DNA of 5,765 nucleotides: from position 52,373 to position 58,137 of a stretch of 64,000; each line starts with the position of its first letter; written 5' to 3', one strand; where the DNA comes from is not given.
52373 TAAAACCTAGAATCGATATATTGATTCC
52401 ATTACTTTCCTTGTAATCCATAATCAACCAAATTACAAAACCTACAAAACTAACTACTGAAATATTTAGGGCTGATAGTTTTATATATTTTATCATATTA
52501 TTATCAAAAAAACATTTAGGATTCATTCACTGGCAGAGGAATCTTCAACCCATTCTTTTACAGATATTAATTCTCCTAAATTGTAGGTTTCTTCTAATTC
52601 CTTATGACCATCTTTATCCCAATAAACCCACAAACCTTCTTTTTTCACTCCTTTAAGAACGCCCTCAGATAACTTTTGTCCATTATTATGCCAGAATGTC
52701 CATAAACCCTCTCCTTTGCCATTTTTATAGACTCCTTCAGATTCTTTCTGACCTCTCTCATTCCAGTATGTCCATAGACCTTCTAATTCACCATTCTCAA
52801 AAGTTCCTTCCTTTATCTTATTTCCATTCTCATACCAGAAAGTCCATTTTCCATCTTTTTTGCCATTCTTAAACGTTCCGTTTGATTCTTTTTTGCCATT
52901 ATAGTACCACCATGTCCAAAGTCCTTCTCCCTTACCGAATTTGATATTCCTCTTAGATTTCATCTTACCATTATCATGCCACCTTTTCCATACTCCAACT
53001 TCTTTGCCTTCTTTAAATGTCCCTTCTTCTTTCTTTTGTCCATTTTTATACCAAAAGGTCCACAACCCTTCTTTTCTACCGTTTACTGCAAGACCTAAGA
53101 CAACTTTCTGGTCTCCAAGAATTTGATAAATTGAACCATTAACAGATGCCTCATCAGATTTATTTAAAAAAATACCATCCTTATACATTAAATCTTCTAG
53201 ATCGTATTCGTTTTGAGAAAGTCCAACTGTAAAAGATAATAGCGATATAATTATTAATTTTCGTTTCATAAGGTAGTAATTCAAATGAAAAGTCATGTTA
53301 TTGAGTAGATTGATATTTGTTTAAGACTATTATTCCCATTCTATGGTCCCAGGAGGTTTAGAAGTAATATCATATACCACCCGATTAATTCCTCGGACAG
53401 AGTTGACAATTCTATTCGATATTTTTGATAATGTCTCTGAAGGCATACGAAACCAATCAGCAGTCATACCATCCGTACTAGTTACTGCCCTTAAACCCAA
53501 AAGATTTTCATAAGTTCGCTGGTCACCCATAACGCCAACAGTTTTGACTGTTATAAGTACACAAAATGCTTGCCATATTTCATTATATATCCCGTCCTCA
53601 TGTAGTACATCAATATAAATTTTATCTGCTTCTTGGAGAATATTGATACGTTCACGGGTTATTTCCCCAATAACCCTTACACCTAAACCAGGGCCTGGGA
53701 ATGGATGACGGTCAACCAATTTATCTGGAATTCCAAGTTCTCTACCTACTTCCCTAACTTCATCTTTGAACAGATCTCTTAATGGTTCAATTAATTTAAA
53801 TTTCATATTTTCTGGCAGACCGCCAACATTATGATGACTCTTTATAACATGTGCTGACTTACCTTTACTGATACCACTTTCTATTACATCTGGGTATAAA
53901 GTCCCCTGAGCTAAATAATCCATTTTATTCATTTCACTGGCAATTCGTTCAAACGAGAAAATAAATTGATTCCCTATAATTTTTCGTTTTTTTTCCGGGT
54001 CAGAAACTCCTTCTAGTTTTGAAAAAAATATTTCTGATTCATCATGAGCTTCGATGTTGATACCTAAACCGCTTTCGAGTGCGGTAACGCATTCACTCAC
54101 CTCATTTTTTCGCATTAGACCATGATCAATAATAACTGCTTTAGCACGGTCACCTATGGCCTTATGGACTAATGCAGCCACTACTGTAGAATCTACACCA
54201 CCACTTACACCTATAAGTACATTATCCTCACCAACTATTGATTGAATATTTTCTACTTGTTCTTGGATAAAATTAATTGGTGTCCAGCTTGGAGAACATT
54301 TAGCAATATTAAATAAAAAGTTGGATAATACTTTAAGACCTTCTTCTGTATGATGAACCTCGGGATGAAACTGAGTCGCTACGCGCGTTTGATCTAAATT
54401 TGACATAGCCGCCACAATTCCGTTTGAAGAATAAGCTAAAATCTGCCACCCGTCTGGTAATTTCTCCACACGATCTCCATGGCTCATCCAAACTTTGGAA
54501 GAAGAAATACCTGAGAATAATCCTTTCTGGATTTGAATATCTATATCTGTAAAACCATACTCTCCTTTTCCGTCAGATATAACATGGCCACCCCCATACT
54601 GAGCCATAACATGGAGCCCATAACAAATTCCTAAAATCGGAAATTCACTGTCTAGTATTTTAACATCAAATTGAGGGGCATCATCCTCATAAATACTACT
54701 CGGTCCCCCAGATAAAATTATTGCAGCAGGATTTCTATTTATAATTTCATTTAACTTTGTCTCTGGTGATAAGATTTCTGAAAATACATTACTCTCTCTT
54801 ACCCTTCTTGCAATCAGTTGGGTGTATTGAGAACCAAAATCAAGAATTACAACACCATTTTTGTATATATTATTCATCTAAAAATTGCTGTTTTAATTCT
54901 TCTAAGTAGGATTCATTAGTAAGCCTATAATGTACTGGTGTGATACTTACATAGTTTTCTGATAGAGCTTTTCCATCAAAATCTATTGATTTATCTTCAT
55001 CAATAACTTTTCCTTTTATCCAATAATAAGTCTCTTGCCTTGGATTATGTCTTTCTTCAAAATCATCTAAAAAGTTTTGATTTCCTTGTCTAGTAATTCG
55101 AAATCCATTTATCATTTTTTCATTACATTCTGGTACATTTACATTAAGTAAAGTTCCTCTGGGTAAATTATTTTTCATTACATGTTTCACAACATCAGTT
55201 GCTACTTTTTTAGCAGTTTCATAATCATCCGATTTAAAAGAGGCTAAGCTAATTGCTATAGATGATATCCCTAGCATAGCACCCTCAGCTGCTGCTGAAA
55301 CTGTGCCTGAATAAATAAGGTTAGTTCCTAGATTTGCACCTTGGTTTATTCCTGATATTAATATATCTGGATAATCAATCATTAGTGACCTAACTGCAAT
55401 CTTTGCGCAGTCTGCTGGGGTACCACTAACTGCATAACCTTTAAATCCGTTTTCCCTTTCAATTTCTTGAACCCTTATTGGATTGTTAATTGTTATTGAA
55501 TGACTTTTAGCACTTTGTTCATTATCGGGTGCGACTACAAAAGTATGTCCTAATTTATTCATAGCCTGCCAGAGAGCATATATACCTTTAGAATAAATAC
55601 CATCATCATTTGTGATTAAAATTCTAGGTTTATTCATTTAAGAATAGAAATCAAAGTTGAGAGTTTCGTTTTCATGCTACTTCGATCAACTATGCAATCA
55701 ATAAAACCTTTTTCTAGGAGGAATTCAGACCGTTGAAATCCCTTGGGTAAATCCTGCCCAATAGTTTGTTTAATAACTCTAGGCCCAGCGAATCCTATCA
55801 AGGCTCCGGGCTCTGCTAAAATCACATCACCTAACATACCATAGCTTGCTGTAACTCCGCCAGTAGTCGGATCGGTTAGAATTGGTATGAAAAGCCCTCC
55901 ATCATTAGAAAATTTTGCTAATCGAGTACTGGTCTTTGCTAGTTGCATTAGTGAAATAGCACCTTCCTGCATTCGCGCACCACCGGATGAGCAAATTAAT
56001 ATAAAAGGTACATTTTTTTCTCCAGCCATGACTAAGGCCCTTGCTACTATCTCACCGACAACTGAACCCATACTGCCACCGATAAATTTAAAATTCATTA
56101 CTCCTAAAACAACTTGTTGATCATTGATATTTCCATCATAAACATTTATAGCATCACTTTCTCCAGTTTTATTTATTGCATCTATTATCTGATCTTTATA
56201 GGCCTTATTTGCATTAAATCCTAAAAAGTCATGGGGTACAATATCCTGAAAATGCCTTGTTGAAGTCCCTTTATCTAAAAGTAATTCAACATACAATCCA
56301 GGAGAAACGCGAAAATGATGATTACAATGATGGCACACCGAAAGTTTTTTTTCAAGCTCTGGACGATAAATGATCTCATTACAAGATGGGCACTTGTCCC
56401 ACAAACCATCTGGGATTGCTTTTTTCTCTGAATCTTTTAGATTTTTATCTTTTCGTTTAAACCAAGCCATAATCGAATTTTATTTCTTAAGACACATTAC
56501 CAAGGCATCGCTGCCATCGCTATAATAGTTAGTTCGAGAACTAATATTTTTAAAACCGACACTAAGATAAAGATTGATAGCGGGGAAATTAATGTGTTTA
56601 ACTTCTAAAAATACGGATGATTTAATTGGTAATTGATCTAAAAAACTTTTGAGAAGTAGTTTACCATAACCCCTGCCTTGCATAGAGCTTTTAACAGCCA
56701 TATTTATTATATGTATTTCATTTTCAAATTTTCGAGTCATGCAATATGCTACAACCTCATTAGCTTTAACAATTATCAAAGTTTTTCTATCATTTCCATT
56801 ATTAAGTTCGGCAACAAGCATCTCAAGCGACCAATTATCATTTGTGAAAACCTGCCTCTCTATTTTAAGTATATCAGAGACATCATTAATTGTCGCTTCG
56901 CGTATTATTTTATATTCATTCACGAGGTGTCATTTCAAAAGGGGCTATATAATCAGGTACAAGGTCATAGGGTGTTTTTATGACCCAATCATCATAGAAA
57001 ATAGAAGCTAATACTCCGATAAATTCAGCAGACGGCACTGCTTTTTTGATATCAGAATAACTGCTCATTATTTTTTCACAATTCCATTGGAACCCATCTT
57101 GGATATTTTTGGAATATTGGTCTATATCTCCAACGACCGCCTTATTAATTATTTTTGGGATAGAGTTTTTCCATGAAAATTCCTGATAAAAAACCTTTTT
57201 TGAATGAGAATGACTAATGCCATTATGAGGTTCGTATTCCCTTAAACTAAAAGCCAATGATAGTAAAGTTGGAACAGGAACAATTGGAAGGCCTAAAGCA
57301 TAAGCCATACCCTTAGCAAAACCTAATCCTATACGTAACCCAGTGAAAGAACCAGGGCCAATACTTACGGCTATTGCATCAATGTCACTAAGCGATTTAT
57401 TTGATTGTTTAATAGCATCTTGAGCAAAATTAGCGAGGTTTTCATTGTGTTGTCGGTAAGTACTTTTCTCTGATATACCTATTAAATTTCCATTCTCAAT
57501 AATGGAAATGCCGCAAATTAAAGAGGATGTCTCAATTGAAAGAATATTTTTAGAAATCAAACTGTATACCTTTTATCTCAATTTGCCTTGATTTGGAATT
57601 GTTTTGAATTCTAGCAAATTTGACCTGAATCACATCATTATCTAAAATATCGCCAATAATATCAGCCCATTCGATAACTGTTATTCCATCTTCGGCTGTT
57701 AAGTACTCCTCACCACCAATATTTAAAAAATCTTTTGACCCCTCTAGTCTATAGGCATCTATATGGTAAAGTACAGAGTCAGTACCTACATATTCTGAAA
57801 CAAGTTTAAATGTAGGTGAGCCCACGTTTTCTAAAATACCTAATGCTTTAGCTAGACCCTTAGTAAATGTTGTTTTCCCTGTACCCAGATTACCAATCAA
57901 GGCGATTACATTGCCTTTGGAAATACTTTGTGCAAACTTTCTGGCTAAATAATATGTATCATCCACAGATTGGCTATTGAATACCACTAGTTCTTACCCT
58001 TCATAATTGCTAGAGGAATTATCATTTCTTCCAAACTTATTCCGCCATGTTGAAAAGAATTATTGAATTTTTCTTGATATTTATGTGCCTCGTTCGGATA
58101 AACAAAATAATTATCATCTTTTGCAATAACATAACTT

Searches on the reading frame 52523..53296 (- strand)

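Call 3: search_protein_families(library=pfam, proteins=[window:52523-53296:-], max_evalue=0.01)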
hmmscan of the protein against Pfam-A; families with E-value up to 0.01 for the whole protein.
window:52523-53296:- (257 aa): 2 families
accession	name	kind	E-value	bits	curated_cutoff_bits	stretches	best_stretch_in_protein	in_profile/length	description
PF07661.19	MORN_2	-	4.8e-23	79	29.6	2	147-168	1-22/22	MORN repeat variant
PF12541.14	DUF3737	-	0.0066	16.1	23.9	0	137-175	37-75/275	Protein of unknown function (DUF3737)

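Call 21: search_protein_families(library=ncbifam, proteins=[window:52523-53296:-], max_evalue=0.001)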
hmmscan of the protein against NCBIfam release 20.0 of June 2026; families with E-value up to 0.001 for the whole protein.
window:52523-53296:- (257 aa): 1 family
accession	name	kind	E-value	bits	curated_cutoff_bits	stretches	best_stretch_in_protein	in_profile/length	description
NF033566.1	adhes_LIC20035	equivalog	3.7e-07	29.3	250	1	71-219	136-299/434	LIC20035 family adhesin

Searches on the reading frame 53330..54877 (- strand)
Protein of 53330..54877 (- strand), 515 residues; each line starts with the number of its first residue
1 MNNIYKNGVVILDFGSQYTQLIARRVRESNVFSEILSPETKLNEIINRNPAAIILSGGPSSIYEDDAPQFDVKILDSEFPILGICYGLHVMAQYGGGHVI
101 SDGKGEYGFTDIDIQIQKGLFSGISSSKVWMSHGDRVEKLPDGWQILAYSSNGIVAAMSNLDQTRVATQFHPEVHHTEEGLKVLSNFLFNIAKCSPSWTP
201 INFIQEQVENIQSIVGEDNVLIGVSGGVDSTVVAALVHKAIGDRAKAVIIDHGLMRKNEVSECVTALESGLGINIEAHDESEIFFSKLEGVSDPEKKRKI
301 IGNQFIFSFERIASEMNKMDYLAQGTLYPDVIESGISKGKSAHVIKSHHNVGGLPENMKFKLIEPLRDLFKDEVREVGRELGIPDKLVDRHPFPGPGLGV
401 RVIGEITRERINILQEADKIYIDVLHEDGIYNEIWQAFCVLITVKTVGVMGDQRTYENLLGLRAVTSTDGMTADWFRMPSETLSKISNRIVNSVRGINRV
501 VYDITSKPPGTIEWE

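Call 7: search_protein_families(library=pfam, proteins=[window:53330-54877:-], max_evalue=0.001)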
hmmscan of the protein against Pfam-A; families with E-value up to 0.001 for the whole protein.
window:53330-54877:- (515 aa): 6 families
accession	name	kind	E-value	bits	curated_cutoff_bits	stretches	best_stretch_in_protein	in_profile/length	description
PF00958.27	GMP_synt_C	-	2.8e-43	146.3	27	1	425-514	3-92/92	GMP synthase C terminal domain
PF00117.34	GATase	-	3.8e-41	141.3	22.8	1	10-190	1-189/190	Glutamine amidotransferase class-I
PF02540.23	NAD_synthase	-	8.9e-13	48.4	21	1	203-284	8-85/242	NAD synthase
PF07722.19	Peptidase_C26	-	9.2e-09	35.8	20.5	1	73-173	100-219/219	Peptidase C26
PF06508.19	QueC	-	4.5e-05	23.5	22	0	221-276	3-56/210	Queuosine biosynthesis protein QueC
PF01171.26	ATP_bind_3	-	0.00017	21.8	27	1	220-286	2-69/182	PP-loop family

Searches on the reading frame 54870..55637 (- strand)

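Call 7: search_protein_families(library=pfam, proteins=[window:54870-55637:-], max_evalue=0.001)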
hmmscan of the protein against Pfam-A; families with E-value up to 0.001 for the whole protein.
window:54870-55637:- (255 aa): 1 family
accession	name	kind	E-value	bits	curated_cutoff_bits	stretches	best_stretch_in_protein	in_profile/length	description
PF01975.23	SurE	-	5.7e-66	222.4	22.1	1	6-188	1-186/189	Survival protein SurE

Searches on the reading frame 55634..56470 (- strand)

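Call 7: search_protein_families(library=pfam, proteins=[window:55634-56470:-], max_evalue=0.001)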
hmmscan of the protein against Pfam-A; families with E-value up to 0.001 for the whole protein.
window:55634-56470:- (278 aa): 2 families
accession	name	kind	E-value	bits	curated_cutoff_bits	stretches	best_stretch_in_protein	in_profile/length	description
PF01039.27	Carboxyl_trans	-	1.1e-11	44.5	22.3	1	105-240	44-180/493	Carboxyl transferase domain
PF17848.7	Zn_ribbon_ACC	-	2.9e-08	34.2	24.5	1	24-49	1-26/26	Acetyl-CoA carboxylase zinc finger domain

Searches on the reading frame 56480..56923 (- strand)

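Call 7: search_protein_families(library=pfam, proteins=[window:56480-56923:-], max_evalue=0.001)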
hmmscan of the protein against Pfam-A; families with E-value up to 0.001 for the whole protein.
window:56480-56923:- (147 aa): 4 families
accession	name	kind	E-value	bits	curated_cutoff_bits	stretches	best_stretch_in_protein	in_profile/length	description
PF00583.31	Acetyltransf_1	-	6e-13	49.5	20.7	1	27-124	13-116/116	Acetyltransferase (GNAT) family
PF13508.13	Acetyltransf_7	-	7.3e-10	39.5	27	1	47-125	4-83/84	Acetyltransferase (GNAT) domain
PF13673.13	Acetyltransf_10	-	1.8e-07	31.6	23.6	1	26-139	13-120/128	Acetyltransferase (GNAT) domain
PF08445.16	FR47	-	7.7e-06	26.3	22.1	1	55-128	10-81/86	FR47-like protein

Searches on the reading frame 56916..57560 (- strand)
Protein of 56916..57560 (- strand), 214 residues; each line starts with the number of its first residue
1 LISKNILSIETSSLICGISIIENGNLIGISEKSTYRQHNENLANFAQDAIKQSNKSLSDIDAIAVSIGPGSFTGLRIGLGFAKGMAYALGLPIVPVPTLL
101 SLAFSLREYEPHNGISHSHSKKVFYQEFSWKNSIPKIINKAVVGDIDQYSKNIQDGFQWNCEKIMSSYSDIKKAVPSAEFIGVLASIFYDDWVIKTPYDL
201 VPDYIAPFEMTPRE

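Call 7: search_protein_families(library=pfam, proteins=[window:56916-57560:-], max_evalue=0.001)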
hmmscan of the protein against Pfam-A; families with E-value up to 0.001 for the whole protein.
window:56916-57560:- (214 aa): 1 family
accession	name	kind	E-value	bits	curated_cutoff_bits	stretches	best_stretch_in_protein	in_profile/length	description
PF00814.31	TsaD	-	4.9e-24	85.9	24.8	1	28-108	19-99/264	tRNA N6-adenosine threonylcarbamoyltransferase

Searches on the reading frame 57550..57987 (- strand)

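Call 7: search_protein_families(library=pfam, proteins=[window:57550-57987:-], max_evalue=0.001)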
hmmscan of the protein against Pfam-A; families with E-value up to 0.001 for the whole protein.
window:57550-57987:- (145 aa): 1 family
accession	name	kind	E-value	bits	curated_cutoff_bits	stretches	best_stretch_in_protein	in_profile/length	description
PF02367.23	TsaE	-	3.8e-36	124.3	26.6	1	6-133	2-125/128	Threonylcarbamoyl adenosine biosynthesis protein TsaE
